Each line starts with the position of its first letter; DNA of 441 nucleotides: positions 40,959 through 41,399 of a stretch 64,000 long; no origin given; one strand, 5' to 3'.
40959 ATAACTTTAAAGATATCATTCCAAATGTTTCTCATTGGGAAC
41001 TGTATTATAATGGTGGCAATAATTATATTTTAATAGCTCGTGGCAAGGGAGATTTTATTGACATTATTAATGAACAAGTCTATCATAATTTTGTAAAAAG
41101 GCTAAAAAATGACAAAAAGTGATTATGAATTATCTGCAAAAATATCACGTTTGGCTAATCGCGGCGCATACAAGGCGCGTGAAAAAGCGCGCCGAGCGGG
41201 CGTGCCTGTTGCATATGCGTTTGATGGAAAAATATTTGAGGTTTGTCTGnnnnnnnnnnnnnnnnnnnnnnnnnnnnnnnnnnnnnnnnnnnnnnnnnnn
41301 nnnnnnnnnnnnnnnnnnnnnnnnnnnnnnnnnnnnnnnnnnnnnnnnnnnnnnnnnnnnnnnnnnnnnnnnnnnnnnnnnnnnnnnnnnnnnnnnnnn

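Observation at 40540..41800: AT-rich islet after the rrn operon: frameshifted zeta-toxin-family ATPase, terminator-bounded mini-ORF and DUF3781-like gene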

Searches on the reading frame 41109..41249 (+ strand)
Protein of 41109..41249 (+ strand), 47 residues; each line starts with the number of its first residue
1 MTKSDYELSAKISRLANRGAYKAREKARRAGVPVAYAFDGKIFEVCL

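Call 8: search_protein_families(library=pfam, max_evalue=1, proteins=[window:41109-41249:+])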
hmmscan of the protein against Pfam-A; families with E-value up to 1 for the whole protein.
seq(47 aa): 0 families

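Call 9: search_protein_families(library=ncbifam, max_evalue=1, proteins=[window:41109-41249:+])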
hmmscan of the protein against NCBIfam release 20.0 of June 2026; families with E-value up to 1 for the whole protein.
seq(47 aa): 0 families

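Call 11: search_protein_families(library=padloc, max_evalue=1, proteins=[window:41109-41249:+])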
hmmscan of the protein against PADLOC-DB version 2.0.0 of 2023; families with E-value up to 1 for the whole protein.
seq(47 aa): 0 families

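Call 21: find_encoding_contigs(protein=window:41109-41249:+, flank=5000, max_places=10)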
Protein seq(47 aa) (47 aa): 24 contigs read that carry it; 6 places shown.
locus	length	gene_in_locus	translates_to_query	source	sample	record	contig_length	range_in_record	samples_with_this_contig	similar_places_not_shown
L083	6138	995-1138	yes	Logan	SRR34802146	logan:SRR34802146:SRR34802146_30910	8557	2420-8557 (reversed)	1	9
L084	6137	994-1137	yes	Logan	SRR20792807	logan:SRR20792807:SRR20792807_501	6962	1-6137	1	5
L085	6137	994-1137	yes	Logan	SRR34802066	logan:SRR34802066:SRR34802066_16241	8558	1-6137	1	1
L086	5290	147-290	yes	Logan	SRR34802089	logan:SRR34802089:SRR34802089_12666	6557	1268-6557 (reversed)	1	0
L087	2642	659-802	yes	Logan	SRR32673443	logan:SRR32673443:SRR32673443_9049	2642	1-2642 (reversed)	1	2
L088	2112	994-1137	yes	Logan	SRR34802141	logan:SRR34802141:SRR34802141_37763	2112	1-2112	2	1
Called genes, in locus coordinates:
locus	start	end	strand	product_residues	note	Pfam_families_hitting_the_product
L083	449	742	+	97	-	PF06414:Zeta_toxin (faint), PF13173:AAA_14 (weak), PF13479:AAA_24 (weak), PF13238:AAA_18 (weak), PF13671:AAA_33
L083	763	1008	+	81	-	-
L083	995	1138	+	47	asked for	-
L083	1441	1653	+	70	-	PF12636:DUF3781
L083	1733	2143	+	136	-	-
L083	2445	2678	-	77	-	-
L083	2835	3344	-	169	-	PF01988:VIT1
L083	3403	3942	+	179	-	PF02245:Pur_DNA_glyco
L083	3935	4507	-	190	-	PF01300:Sua5_yciO_yrdC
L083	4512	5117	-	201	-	PF09411:PagL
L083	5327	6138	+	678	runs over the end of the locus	-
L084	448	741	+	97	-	PF06414:Zeta_toxin (faint), PF13173:AAA_14 (weak), PF13479:AAA_24 (weak), PF13238:AAA_18 (weak), PF13671:AAA_33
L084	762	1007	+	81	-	-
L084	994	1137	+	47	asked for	-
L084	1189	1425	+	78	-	-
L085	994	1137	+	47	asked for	-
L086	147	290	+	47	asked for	-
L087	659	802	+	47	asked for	-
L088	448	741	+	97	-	PF06414:Zeta_toxin (faint), PF13173:AAA_14 (weak), PF13479:AAA_24 (weak), PF13238:AAA_18 (weak), PF13671:AAA_33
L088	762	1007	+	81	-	-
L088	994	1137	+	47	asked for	-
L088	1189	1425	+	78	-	-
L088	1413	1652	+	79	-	PF12636:DUF3781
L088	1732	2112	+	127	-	?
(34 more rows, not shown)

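Call 34: search_protein_families(library=pfam, alignment_id=A3, max_evalue=1)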
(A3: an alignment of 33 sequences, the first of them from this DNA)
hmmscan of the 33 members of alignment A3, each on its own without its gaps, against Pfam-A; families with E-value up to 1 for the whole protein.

A. member 1, seq(47 aa): 0 families

B. families by the number of members that match (of 33 scanned): 28 families (the first 25 are shown)
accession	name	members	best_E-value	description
PF17162.9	DUF5118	2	0.0016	Domain of unknown function (DUF5118)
PF25516.1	PTPase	2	0.019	Phosphotyrosine protein phosphatase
PF17573.8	GA-like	2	0.028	GA-like domain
PF23614.1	DUF7141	2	0.16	Domain of unknown function (DUF7141)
PF11157.13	DUF2937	1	0.0097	Protein of unknown function (DUF2937)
PF23825.1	DUF7195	1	0.01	Family of unknown function (DUF7195)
PF11858.14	DUF3378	1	0.015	Domain of unknown function (DUF3378)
PF00832.25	Ribosomal_L39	1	0.026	Ribosomal L39 protein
PF18828.6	LPD15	1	0.037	Large polyvalent-protein-associated domain 15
PF10790.15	DUF2604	1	0.044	Protein of Unknown function (DUF2604)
PF22445.1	Ssol_1539-like_2nd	1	0.052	Ssol_1539-like, second domain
PF16233.10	DUF4893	1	0.064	Domain of unknown function (DUF4893)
PF22643.2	NagA_N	1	0.075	NagA composite domain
PF03232.19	COQ7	1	0.08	Ubiquinone biosynthesis protein COQ7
PF09954.14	DUF2188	1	0.086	Uncharacterized protein conserved in bacteria (DUF2188)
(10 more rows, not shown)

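Call 35: search_solved_structures(query=A3, max_evalue=10)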
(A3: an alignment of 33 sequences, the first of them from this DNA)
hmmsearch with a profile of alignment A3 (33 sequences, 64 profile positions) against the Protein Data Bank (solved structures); distinct sequences matched with E-value up to 10: 44.
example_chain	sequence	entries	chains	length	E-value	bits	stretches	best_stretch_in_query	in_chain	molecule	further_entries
7awz_A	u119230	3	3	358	2e-06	30.6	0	34-56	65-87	Scone-E | SconeE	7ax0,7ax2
7awy_A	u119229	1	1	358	5.1e-06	29.3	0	34-56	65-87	Scone-R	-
6tji_A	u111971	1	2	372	6.3e-05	25.8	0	35-56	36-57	Cake10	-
6tjh_A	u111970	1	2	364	6.5e-05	25.7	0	35-56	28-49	Cake9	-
6tjg_A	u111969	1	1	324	0.00013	24.7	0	35-56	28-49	Cake8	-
6tjf_A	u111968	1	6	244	0.00083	22.2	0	35-56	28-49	Cake6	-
6tje_A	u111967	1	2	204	0.003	20.4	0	35-56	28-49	Cake5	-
6tjd_A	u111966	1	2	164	0.019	17.9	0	35-56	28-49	Cake4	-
7q6a_A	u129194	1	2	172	0.074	15.9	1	31-52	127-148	Thioredoxin domain-containing protein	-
7q5n_A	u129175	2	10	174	0.075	15.9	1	31-52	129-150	Thioredoxin domain-containing protein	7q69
7q68_A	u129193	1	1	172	0.078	15.9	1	31-52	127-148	Thioredoxin domain-containing protein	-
5cwo_A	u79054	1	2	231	0.098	15.5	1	5-37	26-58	Designed helical repeat protein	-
3wxm_B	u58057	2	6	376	0.12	15.3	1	9-40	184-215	Protein pelota homolog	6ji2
8f6r_A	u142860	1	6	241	0.15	15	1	7-37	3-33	De novo designed oligomeric protein C6-79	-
9hth_A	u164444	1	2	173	0.22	14.4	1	34-55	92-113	DNA-directed DNA polymerase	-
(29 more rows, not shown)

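Call 39: find_homologous_proteins(query=A3, max_evalue=0.001)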
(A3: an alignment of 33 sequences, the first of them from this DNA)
Query A3 (33 sequences) (47 aa, profile of the alignment): 1466 proteins with E <= 0.001 among 3174 candidates; the best 120 are listed.
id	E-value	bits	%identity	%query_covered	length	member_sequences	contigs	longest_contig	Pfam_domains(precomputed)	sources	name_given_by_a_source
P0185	2.0e-14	71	32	81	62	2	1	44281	-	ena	-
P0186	2.8e-14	70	38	55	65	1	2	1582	-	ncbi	-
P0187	3.0e-14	70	-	-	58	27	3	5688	-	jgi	jgi:hypothetical protein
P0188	6.2e-14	69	-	-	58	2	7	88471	-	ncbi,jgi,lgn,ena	-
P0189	6.6e-14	69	-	-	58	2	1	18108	-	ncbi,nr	ncbi:MAG: hypothetical protein IIC50_14120 [Planctomycetes bacterium]|nr:hypothetical protein [Planc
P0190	1.0e-13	68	29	87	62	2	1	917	-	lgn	-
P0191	1.7e-13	68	37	81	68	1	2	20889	-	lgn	-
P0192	2.0e-13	67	42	51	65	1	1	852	-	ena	-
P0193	2.1e-13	67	28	91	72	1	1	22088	-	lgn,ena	-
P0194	2.1e-13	67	42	51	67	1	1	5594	-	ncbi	-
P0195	2.5e-13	67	42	51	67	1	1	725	-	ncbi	-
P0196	2.8e-13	67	39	38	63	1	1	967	-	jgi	jgi:hypothetical protein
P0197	3.0e-13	67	-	-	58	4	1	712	-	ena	-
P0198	3.0e-13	67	41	36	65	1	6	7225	-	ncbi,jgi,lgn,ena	-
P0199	3.1e-13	67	42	40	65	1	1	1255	-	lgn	-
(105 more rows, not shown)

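Call 47: search_protein_representatives(protein=window:41109-41249:+)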
Query: 47 residues. Proteins with E-value up to 0.001 (for the whole library): 15; up to 1e-10: 0; up to 1e-30: 0. The best 15 are listed.
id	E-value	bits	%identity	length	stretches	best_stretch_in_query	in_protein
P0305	1.2e-07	46.6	60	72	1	2-43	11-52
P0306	1.5e-07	46.3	59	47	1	1-46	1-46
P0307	2.0e-07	45.9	60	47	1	1-45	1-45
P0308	2.1e-07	45.9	60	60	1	1-43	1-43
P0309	3.9e-07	45.1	53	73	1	1-43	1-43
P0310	6.2e-06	41.4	61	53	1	8-43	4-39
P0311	3.3e-05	39.1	57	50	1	7-43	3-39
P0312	7.1e-05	38.1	52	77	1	2-43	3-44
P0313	1.0e-04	37.7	68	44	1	16-46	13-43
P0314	2.0e-04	36.8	73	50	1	1-30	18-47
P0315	3.3e-04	36.1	53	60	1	8-43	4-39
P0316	4.1e-04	35.8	48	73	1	2-43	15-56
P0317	4.7e-04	35.6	85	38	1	1-27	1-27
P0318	4.7e-04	35.6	50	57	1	1-46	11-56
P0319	4.8e-04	35.6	52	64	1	1-44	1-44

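Call 51: search_protein_families(library=phrogs, max_evalue=0.01, proteins=[window:41109-41249:+])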
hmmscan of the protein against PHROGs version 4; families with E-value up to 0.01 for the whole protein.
seq(47 aa): 0 families

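Call 59: search_protein_families(library=ncbifam, alignment_id=A3, max_evalue=0.1)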
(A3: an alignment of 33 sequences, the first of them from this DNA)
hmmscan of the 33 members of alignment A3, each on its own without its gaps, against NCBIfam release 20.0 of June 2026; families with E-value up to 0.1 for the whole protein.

A. member 1, seq(47 aa): 0 families

B. families by the number of members that match (of 33 scanned): 6 families
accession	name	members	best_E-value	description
NF000832.0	PRK00070.3-2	1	0.012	holo-ACP synthase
NF002871.0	PRK03195.1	1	0.03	DUF721 family protein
NF009946.0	PRK13410.1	1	0.036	molecular chaperone DnaK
NF052459.1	OxoGTPPhMutT1Mycb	1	0.042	8-oxo-(d)GTP phosphatase MutT1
NF002316.0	PRK01242.1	1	0.065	50S ribosomal protein L39e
TIGR03816.1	tadE_like_DECH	1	0.07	Rv3654c family TadE-like protein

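Call 65: predict_structure(alignment_id=A5)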
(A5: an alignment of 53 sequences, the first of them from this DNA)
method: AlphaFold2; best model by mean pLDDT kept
length: 47 residues; sequences in the alignment: 53
mean_pLDDT: 87.5   pTM: 0.55
mean pLDDT of the five models: 87.5, 87.4, 87.4, 87.4, 79.9
residues with pLDDT >= 90: 22; 70-90: 23; 50-70: 2; < 50: 0
segments of 3 or more residues with pLDDT < 50: none
pLDDT, mean of each block of 10 residues (from residue 1): 91 94 90 85 74
secondary structure, 60 per line:
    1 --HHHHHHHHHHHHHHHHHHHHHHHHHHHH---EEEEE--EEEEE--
elements in order: H3-30 E34-38 E41-45

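Call 70: fold_search(model_id=the predicted structure, library=pdb)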
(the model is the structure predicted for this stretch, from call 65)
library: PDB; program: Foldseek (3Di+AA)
matches with E <= 10: 70; with E <= 0.001: 0
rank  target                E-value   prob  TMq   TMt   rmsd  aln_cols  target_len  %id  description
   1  2zfh_C                3.3e+00  0.21  0.24  0.11   1.5        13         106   38  Crystal structure of putative CutA1 from Homo sapiens at 2.05A resolution (released 2008-01-22)
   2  9bks                  3.6e+00  0.25  0.43  0.30   2.5        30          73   20  Crystal structure of the Human TRIP12 WWE domain (isoform 2) in complex with ADP (released 2024-07-31)
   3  6aq4_A                3.6e+00  0.11  0.24  0.06   5.7        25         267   28  CRYSTAL STRUCTURE OF PROTEIN CiTE FROM MYCOBACTERIUM TUBERCULOSIS IN COMPLEX WITH MAGNESIUM, PYRUVATE AND CITRAMALYL-C (released 2018-08-01)
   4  1osc_B                3.8e+00  0.18  0.23  0.11   1.6        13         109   38  Crystal structure of rat CUTA1 at 2.15 A resolution (released 2003-11-25)
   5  6aq4_C                4.1e+00  0.10  0.24  0.06   5.7        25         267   28  CRYSTAL STRUCTURE OF PROTEIN CiTE FROM MYCOBACTERIUM TUBERCULOSIS IN COMPLEX WITH MAGNESIUM, PYRUVATE AND CITRAMALYL-C (released 2018-08-01)
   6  2zfh_A                4.4e+00  0.15  0.23  0.11   1.5        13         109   38  Crystal structure of putative CutA1 from Homo sapiens at 2.05A resolution (released 2008-01-22)
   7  5w2b_A                4.4e+00  0.11  0.38  0.23   9.6        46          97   24  Crystal structure of C-terminal domain of Ebola (Reston) nucleoprotein in complex with Fab fragment (released 2018-06-13)
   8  2zfh_B                4.7e+00  0.16  0.24  0.11   1.5        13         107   38  Crystal structure of putative CutA1 from Homo sapiens at 2.05A resolution (released 2008-01-22)
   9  5hfg                  4.7e+00  0.13  0.28  0.07   5.6        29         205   21  Cytosolic disulfide reductase DsbM from Pseudomonas aeruginosa (released 2016-10-26)
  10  3d8k_B                4.7e+00  0.09  0.28  0.06   5.1        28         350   21  Crystal structure of a phosphatase from a toxoplasma gondii (released 2008-06-17)
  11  4l9z_A                5.1e+00  0.15  0.35  0.07   4.1        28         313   21  Crystal Structure of Rhodobacter sphaeroides malyl-CoA lyase in complex with magnesium, oxalate, and CoA (released 2013-12-04)
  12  6u55_B                5.1e+00  0.11  0.43  0.24  10.5        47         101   17  Anti-Zaire ebolavirus Nucleoprotein Single Domain Antibody Zaire E (ZE) Complexed with Sudan ebolavirus Nucleoprotein  (released 2019-11-06)
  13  6as5_A                5.1e+00  0.09  0.25  0.06   5.7        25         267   28  CRYSTAL STRUCTURE OF PROTEIN CitE FROM MYCOBACTERIUM TUBERCULOSIS IN COMPLEX WITH MAGNESIUM, ACETOACETATE AND COENZYME (released 2018-08-01)
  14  6aq4_B                5.1e+00  0.09  0.24  0.06   5.7        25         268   28  CRYSTAL STRUCTURE OF PROTEIN CiTE FROM MYCOBACTERIUM TUBERCULOSIS IN COMPLEX WITH MAGNESIUM, PYRUVATE AND CITRAMALYL-C (released 2018-08-01)
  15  7xi6_A                5.1e+00  0.07  0.23  0.20   5.7        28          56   21  Crystal structure of C56 from pSSVi (released 2023-04-19)
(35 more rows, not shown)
